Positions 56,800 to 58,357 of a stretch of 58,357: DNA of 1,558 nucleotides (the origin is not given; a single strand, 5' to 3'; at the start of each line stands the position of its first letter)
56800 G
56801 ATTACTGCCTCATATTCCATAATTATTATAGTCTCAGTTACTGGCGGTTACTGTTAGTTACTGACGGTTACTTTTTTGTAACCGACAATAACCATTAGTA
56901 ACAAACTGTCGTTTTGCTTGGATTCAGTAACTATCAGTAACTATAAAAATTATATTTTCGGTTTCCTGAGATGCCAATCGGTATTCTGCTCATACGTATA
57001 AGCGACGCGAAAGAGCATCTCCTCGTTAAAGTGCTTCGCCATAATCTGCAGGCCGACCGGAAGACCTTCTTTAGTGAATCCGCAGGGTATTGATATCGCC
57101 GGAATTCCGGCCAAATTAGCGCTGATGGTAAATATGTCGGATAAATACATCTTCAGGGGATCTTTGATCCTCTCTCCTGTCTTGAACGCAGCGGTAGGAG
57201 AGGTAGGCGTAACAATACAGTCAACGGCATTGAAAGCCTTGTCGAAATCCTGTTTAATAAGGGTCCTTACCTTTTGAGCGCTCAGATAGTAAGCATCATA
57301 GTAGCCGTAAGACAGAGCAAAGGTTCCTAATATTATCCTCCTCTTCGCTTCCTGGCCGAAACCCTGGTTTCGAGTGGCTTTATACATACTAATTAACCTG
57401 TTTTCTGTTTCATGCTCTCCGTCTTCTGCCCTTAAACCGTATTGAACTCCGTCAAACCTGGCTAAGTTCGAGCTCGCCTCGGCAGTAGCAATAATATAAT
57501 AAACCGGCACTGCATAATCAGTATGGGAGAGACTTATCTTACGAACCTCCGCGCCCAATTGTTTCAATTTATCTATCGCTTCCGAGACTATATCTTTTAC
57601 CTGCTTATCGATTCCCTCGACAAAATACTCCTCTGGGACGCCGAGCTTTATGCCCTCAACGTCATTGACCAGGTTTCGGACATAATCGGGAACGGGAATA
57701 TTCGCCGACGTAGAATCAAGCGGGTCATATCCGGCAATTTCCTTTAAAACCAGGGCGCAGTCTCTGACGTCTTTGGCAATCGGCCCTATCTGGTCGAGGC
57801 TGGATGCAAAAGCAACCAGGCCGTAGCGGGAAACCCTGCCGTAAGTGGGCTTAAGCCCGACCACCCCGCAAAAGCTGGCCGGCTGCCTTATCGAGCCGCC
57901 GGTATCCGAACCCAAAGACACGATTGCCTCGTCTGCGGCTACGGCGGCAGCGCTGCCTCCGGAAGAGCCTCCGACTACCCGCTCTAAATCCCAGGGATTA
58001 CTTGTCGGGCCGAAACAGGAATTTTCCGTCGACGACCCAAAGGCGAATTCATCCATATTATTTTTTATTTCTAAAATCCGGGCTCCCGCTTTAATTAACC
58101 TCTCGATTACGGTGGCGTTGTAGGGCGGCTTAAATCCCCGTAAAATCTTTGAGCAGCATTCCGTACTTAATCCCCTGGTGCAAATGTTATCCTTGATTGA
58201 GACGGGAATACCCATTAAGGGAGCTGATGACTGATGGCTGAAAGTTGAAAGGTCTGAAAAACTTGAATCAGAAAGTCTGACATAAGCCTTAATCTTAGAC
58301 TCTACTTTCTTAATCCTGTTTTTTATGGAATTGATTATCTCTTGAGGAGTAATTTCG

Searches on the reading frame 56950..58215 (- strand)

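Call 7: search_protein_families(library=pfam, proteins=[window:56950-58215:-], max_evalue=0.001)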
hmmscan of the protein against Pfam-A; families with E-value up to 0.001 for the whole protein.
window:56950-58215:- (421 aa): 1 family
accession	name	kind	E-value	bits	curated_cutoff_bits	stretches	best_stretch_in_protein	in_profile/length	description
PF01425.27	Amidase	-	5e-147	491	27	1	2-401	49-444/445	Amidase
